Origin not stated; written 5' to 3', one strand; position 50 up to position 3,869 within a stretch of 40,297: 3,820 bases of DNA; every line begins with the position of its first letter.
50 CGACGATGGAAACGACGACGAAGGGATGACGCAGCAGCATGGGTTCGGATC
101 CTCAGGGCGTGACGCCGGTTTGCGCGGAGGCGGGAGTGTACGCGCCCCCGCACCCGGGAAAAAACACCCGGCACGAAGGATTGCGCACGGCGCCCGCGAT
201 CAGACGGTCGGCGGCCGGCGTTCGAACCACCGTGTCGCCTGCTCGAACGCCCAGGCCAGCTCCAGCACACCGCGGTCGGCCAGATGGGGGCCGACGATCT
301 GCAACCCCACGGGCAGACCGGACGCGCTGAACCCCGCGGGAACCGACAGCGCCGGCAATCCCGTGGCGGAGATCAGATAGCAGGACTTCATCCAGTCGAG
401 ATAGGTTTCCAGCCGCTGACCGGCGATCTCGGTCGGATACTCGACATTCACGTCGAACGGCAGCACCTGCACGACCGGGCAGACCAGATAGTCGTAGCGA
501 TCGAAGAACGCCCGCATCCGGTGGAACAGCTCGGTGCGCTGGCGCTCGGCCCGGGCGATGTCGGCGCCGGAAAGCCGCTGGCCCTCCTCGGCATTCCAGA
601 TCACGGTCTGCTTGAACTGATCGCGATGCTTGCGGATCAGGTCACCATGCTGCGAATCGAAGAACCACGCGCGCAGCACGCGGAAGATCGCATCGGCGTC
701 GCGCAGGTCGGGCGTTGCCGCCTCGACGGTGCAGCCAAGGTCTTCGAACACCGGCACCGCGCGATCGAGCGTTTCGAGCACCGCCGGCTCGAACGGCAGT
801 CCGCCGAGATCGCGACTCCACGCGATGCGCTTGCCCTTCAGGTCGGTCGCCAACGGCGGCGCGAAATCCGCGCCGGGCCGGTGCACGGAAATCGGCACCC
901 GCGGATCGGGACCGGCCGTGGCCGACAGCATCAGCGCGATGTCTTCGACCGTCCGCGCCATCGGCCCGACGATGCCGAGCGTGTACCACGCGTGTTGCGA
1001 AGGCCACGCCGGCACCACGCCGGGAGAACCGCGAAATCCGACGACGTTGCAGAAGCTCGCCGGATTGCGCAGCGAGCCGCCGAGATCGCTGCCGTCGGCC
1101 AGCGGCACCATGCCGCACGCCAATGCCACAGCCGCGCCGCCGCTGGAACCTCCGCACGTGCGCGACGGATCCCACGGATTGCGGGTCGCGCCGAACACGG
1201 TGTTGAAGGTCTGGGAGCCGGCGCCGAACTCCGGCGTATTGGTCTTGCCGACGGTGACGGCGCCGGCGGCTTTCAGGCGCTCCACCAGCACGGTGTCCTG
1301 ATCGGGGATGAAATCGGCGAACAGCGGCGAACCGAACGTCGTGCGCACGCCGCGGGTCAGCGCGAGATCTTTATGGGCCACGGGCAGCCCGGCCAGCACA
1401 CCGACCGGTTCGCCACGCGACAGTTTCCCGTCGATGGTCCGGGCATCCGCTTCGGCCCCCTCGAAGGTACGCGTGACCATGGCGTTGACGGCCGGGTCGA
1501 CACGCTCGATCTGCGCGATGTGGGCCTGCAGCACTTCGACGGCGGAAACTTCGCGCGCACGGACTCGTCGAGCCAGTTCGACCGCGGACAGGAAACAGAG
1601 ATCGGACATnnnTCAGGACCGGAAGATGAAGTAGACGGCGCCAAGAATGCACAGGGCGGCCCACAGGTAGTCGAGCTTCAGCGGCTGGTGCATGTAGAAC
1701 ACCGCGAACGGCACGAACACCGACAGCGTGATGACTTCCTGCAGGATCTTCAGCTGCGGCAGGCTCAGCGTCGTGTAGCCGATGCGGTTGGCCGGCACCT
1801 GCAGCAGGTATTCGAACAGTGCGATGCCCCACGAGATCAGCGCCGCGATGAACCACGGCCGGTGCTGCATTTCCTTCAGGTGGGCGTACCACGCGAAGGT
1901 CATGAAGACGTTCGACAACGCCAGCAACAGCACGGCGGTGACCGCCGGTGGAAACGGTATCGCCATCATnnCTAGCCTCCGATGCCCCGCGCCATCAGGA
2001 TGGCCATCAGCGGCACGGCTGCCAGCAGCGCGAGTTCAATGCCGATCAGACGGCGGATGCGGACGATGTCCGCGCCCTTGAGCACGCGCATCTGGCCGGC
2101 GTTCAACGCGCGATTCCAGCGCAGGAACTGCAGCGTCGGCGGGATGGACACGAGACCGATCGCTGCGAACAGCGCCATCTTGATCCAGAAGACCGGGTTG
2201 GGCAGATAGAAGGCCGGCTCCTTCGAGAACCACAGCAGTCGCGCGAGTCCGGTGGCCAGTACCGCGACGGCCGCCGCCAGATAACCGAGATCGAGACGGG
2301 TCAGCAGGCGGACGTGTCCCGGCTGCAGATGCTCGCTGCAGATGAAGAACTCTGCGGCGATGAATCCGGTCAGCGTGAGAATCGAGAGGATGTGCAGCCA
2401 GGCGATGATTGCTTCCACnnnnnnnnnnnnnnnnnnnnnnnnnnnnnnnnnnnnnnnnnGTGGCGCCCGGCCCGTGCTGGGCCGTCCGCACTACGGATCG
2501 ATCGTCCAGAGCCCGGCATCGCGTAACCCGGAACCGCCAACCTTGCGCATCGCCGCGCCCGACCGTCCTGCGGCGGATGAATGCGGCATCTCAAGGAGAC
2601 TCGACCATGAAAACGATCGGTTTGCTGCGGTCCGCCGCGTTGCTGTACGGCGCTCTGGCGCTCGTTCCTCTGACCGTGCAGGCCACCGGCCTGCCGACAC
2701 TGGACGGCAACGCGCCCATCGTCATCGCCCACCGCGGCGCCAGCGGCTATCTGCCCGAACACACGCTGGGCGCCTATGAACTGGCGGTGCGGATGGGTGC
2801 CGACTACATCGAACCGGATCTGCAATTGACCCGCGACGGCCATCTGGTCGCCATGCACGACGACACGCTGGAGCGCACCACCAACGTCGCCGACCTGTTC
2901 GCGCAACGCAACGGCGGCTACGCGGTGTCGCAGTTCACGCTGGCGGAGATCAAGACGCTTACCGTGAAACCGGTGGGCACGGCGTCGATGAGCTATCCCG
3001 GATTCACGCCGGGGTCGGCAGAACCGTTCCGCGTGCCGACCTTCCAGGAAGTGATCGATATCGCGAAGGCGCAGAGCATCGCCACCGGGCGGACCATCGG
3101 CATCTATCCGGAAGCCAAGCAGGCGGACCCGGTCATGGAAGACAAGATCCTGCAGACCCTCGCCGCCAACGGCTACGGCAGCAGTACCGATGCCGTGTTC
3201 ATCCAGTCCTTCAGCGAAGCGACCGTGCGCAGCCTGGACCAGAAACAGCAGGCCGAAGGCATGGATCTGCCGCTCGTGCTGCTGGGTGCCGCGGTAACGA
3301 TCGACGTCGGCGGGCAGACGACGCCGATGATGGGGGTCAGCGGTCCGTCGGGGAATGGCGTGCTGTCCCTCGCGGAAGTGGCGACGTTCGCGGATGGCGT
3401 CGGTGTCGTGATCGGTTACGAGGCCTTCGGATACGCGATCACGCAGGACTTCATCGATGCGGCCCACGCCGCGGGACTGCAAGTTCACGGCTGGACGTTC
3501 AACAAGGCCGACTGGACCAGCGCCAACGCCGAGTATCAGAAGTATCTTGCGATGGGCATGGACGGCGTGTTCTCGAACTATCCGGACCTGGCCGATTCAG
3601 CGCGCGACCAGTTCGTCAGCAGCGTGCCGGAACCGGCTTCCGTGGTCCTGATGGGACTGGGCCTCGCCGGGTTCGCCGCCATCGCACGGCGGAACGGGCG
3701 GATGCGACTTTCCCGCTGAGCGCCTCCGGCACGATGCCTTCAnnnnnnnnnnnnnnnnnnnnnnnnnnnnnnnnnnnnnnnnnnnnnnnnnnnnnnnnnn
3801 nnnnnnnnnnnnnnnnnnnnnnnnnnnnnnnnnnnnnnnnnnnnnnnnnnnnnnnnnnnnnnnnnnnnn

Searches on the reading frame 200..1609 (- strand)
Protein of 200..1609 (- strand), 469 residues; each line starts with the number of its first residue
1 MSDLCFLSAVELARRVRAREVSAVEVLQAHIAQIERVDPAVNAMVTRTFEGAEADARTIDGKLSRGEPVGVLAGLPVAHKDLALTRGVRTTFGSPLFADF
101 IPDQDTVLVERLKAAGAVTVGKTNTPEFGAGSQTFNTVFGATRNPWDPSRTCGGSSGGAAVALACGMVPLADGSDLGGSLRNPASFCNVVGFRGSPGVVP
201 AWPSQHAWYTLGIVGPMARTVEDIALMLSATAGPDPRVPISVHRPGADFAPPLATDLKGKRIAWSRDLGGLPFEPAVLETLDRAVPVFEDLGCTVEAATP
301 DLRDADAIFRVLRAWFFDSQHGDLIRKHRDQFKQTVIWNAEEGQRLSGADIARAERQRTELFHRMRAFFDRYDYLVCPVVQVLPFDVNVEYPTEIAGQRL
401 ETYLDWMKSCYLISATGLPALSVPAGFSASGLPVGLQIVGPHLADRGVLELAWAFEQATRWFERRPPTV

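Call 56: search_protein_families(library=pfam, proteins=[window:200-1609:-], max_evalue=0.00001)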
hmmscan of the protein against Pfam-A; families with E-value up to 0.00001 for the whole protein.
window:200-1609:- (469 aa): 1 family
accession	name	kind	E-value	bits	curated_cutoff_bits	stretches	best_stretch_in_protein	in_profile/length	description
PF01425.27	Amidase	-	1.8e-107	360.6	27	1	25-449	1-445/445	Amidase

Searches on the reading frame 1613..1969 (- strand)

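Call 56: search_protein_families(library=pfam, proteins=[window:1613-1969:-], max_evalue=0.00001)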
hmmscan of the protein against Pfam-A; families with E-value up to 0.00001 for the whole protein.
window:1613-1969:- (118 aa): 1 family
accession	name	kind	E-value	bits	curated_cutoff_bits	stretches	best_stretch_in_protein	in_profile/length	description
PF04342.18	DMT_6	-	2.2e-46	156.9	25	1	13-116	2-104/104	Putative member of DMT superfamily (DUF486)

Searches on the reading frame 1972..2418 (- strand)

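Call 56: search_protein_families(library=pfam, proteins=[window:1972-2418:-], max_evalue=0.00001)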
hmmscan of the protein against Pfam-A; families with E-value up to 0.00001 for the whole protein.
window:1972-2418:- (148 aa): 1 family
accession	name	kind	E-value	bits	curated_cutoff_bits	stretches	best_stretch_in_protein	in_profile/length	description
PF09980.14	DUF2214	-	4.2e-47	160.2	34.1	1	2-147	2-147/147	Predicted membrane protein (DUF2214)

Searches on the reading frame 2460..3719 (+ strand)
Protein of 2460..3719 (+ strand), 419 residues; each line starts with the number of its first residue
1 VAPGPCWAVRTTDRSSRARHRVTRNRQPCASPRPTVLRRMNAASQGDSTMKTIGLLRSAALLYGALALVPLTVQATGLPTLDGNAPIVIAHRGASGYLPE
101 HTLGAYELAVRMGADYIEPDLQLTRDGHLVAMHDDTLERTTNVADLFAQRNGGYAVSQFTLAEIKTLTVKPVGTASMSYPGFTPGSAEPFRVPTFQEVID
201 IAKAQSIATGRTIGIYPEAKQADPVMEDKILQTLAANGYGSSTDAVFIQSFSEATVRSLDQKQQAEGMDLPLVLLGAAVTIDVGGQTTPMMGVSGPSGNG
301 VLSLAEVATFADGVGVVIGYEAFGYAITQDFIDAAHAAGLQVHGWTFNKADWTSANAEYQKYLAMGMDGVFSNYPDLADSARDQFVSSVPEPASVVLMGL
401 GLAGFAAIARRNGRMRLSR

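Call 56: search_protein_families(library=pfam, proteins=[window:2460-3719:+], max_evalue=0.00001)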
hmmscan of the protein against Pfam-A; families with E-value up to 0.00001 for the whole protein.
window:2460-3719:+ (419 aa): 2 families
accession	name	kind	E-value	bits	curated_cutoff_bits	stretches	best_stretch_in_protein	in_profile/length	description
PF03009.23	GDPD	-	4e-49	168.4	23.6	1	91-377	1-244/244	Glycerophosphoryl diester phosphodiesterase family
PF07589.16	PEP-CTERM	-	3.4e-06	27.4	20.7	1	388-411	1-24/24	PEP-CTERM motif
